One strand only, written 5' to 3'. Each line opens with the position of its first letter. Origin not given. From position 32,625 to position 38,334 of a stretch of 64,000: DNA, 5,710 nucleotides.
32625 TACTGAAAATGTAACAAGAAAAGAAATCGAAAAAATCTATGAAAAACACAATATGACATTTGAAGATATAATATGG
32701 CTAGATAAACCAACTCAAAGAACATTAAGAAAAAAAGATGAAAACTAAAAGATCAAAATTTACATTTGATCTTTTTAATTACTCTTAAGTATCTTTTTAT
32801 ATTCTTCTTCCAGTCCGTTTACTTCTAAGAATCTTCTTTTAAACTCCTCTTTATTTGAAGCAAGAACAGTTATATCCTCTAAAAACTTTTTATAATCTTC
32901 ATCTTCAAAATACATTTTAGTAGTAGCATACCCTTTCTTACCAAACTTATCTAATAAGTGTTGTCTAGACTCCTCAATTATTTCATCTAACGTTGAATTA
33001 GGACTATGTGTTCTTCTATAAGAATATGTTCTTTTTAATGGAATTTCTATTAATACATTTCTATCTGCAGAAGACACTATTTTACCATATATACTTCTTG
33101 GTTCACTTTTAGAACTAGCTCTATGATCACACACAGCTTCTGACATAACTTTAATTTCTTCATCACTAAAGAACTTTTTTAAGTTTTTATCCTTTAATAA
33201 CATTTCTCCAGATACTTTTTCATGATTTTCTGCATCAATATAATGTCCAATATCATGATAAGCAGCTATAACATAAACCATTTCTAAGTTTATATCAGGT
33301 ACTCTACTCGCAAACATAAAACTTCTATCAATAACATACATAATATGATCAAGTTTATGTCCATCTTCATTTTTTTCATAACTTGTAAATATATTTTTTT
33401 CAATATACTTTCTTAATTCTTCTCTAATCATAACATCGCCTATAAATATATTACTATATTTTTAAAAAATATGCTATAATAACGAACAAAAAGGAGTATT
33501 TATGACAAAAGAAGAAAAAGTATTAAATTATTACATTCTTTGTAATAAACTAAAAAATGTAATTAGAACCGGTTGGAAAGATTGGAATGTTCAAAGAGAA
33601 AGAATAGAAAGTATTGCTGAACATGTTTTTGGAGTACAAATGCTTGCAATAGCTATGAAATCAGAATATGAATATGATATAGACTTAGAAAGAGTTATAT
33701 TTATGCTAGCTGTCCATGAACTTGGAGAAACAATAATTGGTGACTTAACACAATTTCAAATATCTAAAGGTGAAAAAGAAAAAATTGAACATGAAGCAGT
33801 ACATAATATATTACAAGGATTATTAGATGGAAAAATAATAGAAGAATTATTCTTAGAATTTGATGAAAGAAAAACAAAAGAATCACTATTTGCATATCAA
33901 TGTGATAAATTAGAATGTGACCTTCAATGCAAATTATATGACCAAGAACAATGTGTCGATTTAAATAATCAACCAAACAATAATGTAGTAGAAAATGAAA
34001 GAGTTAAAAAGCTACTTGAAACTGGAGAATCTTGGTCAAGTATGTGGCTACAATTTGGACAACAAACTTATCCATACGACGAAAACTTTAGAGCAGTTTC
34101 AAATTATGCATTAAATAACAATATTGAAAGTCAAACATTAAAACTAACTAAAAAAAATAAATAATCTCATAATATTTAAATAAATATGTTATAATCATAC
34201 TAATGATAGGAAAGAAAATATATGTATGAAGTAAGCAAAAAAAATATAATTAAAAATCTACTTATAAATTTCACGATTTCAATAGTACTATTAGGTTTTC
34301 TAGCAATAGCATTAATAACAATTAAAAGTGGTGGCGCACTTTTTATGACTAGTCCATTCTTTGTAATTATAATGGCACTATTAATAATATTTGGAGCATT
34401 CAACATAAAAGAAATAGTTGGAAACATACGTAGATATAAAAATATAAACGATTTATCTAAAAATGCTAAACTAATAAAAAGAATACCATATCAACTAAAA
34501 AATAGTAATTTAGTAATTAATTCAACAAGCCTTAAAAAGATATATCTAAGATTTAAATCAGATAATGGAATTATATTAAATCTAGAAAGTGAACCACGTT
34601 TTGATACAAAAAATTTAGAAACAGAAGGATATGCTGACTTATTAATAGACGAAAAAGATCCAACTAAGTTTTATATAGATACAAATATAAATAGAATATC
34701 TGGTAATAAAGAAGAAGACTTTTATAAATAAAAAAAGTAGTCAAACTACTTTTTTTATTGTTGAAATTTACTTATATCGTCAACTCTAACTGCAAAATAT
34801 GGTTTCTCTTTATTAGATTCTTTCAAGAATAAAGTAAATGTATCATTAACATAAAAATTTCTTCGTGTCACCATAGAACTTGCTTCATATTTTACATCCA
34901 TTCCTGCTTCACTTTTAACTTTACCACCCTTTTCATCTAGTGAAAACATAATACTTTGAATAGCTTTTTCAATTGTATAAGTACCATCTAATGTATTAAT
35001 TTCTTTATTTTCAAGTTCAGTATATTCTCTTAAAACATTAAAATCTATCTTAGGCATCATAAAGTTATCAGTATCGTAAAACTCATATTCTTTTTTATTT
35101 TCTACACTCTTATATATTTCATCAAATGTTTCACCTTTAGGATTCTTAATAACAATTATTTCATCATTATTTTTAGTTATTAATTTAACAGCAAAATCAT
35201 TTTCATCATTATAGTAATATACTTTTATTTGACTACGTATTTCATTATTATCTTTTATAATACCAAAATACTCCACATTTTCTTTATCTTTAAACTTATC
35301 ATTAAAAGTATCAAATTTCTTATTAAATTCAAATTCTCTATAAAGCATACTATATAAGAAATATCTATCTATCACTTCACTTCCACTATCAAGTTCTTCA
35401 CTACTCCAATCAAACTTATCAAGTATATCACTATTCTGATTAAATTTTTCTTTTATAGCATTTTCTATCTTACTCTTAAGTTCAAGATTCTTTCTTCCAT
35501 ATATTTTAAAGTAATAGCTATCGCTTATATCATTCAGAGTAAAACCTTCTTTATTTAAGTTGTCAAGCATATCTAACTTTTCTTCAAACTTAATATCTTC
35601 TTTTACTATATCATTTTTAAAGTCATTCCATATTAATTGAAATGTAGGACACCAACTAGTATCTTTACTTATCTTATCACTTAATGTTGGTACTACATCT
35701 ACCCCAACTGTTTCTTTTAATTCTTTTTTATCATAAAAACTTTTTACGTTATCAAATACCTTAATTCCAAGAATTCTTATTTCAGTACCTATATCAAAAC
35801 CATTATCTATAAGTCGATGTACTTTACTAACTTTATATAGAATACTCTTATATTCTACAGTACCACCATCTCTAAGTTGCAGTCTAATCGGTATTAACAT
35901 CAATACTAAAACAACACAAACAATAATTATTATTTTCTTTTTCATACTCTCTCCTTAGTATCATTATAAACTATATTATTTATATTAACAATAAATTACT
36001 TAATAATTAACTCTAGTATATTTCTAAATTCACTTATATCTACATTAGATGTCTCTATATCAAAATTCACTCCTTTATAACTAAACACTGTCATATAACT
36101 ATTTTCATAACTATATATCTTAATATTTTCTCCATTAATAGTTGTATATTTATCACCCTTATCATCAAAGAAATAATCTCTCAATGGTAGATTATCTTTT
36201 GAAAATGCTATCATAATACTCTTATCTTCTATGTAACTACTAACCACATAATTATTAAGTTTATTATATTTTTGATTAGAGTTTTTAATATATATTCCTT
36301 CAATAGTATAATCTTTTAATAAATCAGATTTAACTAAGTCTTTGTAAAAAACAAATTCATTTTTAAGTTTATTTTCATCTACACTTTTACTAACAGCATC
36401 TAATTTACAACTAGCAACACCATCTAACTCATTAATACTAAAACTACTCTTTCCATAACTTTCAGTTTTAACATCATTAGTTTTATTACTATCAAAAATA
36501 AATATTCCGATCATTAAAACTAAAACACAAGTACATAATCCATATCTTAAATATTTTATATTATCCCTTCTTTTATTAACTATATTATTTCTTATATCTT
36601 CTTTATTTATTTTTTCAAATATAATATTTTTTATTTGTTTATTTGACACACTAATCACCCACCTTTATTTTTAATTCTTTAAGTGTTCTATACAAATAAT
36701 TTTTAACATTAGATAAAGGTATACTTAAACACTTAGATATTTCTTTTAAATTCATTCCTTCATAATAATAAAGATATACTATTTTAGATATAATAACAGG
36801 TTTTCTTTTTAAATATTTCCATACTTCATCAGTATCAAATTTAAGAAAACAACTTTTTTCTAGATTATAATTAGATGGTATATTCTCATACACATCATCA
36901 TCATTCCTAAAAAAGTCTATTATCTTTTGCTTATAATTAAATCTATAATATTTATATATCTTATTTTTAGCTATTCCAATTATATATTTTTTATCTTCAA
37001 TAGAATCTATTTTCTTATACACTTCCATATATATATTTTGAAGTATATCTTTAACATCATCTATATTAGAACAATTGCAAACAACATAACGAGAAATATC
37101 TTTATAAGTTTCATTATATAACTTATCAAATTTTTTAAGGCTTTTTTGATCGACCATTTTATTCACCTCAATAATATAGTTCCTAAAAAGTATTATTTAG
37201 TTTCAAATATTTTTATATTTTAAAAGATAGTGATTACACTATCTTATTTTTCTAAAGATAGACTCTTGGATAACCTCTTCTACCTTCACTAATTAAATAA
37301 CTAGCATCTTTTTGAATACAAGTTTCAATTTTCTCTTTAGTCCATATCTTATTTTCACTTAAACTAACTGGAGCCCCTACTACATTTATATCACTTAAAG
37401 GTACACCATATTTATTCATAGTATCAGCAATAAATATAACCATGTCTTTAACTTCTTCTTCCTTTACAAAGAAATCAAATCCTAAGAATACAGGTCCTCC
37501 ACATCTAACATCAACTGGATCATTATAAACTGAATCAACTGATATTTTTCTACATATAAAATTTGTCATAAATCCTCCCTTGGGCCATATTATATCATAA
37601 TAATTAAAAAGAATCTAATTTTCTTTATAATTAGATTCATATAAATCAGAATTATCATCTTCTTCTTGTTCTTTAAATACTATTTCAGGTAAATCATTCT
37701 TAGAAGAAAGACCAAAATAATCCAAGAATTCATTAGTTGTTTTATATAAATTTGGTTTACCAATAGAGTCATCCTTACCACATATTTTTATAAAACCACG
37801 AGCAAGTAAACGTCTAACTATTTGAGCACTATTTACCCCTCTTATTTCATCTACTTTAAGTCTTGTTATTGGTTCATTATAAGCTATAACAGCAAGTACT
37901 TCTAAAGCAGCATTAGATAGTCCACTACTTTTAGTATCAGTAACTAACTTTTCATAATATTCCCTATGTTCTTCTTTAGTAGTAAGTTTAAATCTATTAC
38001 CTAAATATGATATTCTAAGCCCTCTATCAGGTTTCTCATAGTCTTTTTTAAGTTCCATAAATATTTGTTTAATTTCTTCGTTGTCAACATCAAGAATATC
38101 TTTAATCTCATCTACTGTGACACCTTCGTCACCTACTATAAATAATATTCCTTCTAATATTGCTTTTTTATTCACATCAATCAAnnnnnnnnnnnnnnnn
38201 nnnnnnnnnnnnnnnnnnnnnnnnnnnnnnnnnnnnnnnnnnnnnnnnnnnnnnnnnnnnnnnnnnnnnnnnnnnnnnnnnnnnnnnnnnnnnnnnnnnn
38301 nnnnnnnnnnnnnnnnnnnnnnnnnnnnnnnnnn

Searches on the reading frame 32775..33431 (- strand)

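Call 43: search_protein_families(library=pfam, proteins=[window:32775-33431:-], max_evalue=0.00001)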
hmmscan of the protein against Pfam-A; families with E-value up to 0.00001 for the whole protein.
window:32775-33431:- (218 aa): 1 family
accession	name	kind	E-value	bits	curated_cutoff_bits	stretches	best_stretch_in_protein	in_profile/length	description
PF01966.28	HD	-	1.7e-08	35.2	22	1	28-124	3-112/116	HD domain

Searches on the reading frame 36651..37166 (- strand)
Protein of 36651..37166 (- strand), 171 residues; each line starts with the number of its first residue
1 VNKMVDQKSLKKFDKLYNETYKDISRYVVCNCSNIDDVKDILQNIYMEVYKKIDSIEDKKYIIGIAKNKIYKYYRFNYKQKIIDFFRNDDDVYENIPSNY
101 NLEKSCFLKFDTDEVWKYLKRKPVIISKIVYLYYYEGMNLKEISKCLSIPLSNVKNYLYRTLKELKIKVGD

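Call 89: search_protein_families(library=pfam, proteins=[window:36651-37166:-], max_evalue=0.05)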
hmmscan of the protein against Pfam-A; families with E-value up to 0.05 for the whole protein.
window:36651-37166:- (171 aa): 7 families
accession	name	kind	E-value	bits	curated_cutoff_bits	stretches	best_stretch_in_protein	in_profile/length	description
PF08281.18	Sigma70_r4_2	-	6.9e-09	35.7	25.7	1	128-165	17-54/54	Sigma-70, region 4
PF04545.22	Sigma70_r4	-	1.4e-07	31.4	24.1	1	128-166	11-49/50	Sigma-70, region 4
PF04542.20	Sigma70_r2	-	0.00021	21.5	24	1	21-75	6-66/71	Sigma-70 region 2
PF25787.1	HTH_SB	-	0.0043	17.2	43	1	136-155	21-40/53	Sleeping Beauty transposase HTH domain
PF02126.24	PTE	-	0.006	16.5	22.4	1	15-60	174-219/298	Phosphotriesterase family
PF00196.25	GerE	-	0.016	15.3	23.5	1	133-168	13-48/57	Bacterial regulatory proteins, luxR family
PF14493.12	HTH_40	-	0.019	15.7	27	0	130-167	5-43/89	Helix-turn-helix domain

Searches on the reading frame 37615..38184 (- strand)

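Call 89: search_protein_families(library=pfam, proteins=[window:37615-38184:-], max_evalue=0.05)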
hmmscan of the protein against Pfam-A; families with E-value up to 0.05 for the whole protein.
window:37615-38184:- (189 aa): 4 families
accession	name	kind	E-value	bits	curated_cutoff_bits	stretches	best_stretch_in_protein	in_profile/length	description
PF04079.22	SMC_ScpB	-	5.3e-54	182.5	27.4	1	8-168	1-160/160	Segregation and condensation complex subunit ScpB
PF12802.13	MarR_2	-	0.018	15.6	27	0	88-108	2-23/61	MarR family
PF08784.17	RPA_C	-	0.021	16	22.6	0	16-47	64-95/106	Replication protein A C terminal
PF01978.25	TrmB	-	0.023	15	25.6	0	88-149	5-64/68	Sugar-specific transcriptional regulator TrmB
